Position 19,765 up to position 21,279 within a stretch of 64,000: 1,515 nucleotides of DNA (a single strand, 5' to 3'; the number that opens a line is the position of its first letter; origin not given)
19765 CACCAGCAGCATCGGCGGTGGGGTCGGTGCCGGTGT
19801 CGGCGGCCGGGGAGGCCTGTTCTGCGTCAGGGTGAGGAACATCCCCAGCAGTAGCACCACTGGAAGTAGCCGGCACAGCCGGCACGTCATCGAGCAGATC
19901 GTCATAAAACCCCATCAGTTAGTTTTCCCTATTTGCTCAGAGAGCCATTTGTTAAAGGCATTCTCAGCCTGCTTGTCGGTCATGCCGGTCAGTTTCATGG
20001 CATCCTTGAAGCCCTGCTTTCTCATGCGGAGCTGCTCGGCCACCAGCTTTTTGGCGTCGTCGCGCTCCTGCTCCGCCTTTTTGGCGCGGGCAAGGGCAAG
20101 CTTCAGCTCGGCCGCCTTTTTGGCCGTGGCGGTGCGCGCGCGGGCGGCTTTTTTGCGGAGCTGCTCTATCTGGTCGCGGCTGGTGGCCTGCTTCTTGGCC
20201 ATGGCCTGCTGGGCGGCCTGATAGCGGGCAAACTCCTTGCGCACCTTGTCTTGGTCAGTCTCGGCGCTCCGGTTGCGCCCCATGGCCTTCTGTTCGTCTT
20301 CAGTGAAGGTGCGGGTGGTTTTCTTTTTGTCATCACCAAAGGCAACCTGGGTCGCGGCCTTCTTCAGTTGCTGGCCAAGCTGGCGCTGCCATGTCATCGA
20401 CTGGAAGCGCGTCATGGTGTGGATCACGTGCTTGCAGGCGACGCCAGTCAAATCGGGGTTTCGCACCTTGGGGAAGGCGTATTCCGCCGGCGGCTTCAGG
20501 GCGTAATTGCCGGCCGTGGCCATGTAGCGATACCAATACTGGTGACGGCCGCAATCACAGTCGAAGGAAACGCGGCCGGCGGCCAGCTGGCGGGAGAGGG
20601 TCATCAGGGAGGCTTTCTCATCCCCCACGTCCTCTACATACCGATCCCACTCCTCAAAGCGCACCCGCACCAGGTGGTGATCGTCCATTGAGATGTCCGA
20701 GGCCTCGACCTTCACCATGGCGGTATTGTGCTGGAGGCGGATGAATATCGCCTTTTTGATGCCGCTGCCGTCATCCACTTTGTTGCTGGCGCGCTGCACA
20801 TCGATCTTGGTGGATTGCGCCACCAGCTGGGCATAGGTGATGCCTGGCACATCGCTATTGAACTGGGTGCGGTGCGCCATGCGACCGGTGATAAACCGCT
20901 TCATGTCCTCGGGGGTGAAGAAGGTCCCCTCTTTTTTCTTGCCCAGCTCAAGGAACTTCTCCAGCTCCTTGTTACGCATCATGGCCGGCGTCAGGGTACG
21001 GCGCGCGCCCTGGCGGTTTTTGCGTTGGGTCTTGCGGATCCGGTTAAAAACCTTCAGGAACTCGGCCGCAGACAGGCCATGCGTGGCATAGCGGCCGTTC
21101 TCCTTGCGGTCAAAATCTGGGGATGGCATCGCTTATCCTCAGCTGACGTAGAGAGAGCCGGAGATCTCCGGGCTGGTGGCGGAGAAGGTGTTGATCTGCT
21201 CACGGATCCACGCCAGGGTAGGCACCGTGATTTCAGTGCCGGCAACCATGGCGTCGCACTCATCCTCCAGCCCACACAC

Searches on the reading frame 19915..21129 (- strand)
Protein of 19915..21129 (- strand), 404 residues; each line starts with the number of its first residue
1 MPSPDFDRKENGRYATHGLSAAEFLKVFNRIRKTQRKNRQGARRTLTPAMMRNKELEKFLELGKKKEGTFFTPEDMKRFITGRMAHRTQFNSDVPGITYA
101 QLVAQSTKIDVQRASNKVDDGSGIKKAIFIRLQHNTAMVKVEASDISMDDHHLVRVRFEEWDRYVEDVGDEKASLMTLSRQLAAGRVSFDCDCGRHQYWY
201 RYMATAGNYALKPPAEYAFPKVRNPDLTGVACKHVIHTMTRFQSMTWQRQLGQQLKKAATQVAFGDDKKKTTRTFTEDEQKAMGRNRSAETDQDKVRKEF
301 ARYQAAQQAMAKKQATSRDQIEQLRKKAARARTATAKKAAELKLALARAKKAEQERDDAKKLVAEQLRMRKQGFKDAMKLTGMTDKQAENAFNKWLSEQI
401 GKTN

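Call 3: search_protein_families(library=pfam, proteins=[window:19915-21129:-], max_evalue=0.01)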
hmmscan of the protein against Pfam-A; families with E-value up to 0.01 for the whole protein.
window:19915-21129:- (404 aa): 0 families

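Call 5: search_protein_families(library=phrogs, proteins=[window:19915-21129:-], max_evalue=0.001)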
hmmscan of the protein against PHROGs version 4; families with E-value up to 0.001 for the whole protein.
window:19915-21129:- (404 aa): 2 families
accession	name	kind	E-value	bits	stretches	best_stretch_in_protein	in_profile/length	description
phrog_1722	-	tail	1.1e-160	536.3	1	4-398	3-399/410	tail protein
phrog_4315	-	unknown function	6.6e-39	135.1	1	70-351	88-351/370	-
